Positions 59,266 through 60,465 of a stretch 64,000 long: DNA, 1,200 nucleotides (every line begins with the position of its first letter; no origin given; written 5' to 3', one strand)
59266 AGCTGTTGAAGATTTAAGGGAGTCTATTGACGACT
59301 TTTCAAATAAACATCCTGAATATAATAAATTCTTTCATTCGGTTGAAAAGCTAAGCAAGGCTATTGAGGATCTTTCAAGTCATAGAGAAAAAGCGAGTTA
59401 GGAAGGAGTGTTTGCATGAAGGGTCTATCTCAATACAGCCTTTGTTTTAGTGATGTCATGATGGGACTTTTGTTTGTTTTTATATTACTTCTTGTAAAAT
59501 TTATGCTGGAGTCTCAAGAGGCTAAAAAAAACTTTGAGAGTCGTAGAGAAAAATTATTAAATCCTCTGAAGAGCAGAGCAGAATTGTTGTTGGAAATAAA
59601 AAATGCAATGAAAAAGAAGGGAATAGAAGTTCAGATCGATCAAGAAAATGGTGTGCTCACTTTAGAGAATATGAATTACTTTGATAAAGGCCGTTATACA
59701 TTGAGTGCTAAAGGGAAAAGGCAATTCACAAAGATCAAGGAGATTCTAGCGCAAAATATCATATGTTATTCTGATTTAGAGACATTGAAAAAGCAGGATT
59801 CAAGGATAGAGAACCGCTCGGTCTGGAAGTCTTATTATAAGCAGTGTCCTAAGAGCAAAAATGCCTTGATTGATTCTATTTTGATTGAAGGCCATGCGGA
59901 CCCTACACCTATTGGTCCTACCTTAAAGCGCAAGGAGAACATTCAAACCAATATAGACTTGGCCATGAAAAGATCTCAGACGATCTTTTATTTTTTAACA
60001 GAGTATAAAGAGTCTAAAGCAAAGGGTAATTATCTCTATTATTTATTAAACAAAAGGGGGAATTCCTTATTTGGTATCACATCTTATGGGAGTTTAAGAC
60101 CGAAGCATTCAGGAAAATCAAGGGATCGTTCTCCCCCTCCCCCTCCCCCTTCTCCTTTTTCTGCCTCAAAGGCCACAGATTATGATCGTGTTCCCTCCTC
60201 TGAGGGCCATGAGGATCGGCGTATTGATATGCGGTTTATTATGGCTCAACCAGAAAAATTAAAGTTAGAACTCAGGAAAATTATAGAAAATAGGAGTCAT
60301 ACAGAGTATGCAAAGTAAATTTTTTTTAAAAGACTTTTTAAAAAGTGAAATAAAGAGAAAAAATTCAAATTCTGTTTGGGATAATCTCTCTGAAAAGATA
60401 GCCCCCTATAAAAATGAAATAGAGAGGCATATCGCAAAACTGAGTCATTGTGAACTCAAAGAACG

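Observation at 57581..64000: Four-gene MotA-like / MotB-like / ZorC-position / SNF2-helicase operon: a type I Zorya (ZorABCD) anti-phage defence system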

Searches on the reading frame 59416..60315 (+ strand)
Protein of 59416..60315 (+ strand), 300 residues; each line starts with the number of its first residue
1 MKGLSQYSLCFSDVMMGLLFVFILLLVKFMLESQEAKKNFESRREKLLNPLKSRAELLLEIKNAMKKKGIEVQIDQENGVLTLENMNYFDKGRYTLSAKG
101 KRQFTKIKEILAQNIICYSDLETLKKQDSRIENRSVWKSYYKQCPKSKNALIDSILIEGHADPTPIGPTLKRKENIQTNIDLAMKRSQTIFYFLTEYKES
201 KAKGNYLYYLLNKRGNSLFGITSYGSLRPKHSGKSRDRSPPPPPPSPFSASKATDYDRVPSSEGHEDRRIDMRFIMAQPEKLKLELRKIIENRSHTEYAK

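Call 5: search_protein_families(library=padloc, proteins=[window:59416-60315:+], max_evalue=0.01)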
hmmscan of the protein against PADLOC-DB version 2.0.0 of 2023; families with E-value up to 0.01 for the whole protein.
window:59416-60315:+ (300 aa): 6 families
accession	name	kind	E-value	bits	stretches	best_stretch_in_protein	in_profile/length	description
PDLC00610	ZorB1|ZorB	-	4.4e-46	155.5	1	6-235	15-220/254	MotB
PDLC00608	ZorB1|ZorB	-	1.7e-38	130.3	1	6-285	16-236/243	MotB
PDLC00612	ZorB1|ZorB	-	2.2e-29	100.9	1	47-292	92-283/293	MotB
PDLC00609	ZorB1|ZorB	-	4.1e-20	70.3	1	5-105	16-113/232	MotB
PDLC00641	ZorB2|ZorB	-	1.1e-11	42.9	2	7-99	16-108/238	MotB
PDLC00611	ZorB1|ZorB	-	1.8e-06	25.8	1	9-106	22-115/240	MotB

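Call 6: search_protein_families(library=pfam, proteins=[window:59416-60315:+], max_evalue=0.1)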
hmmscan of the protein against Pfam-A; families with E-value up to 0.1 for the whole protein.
window:59416-60315:+ (300 aa): 2 families
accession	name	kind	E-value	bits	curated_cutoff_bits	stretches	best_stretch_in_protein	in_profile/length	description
PF00691.25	OmpA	-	0.00014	22.6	27.2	0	147-198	26-67/98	OmpA family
PF07686.23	V-set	-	0.046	14.4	26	0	68-101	60-95/109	Immunoglobulin V-set domain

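Call 10: find_encoding_contigs(protein=window:59416-60315:+, flank=10000, max_places=6)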
Protein window:59416-60315:+ (300 aa): no gene with exactly this product is on record in the collection.

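Call 31: search_solved_structures(query=window:59416-60315:+, max_evalue=0.01, show_alignments=2)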
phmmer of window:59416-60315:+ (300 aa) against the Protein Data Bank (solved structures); distinct sequences matched with E-value up to 0.01: 1.
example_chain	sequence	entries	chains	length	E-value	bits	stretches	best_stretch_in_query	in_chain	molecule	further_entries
8vvn_B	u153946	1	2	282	2.1e-10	43.9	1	6-97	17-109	Chemotaxis protein MotB-related protein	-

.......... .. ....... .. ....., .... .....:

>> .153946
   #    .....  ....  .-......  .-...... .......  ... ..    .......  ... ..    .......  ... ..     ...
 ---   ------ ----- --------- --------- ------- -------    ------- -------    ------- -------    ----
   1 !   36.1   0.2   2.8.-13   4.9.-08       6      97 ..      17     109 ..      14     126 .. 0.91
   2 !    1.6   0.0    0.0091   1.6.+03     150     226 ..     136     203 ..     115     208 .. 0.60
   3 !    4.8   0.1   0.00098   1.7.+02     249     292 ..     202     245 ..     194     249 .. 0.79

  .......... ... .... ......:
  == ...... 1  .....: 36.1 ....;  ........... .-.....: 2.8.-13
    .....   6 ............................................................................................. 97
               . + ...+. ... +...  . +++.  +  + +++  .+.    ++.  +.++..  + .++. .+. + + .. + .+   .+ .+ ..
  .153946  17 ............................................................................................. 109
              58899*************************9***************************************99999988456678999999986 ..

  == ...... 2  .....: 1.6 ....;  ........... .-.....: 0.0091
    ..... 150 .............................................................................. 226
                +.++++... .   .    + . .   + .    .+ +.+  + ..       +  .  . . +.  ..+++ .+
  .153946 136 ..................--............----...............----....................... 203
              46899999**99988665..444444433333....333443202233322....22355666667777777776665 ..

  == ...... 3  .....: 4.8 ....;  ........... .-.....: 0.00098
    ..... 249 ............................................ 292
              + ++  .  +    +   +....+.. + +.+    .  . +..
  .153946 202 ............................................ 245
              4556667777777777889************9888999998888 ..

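Call 70: search_protein_families(library=ncbifam, proteins=[window:59416-60315:+], max_evalue=0.01)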
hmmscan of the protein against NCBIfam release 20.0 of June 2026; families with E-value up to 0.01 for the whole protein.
window:59416-60315:+ (300 aa): 2 families
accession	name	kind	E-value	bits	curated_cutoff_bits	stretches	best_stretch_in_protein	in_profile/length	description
TIGR03350.1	type_VI_ompA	equivalog_domain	0.00026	20.9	139.8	0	154-200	62-103/137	type VI secretion system protein TssL, long form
NF041788.1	anti-phage_ZorB1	equivalog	0.0062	16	400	0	8-110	21-120/243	type I Zorya anti-phage system protein ZorB1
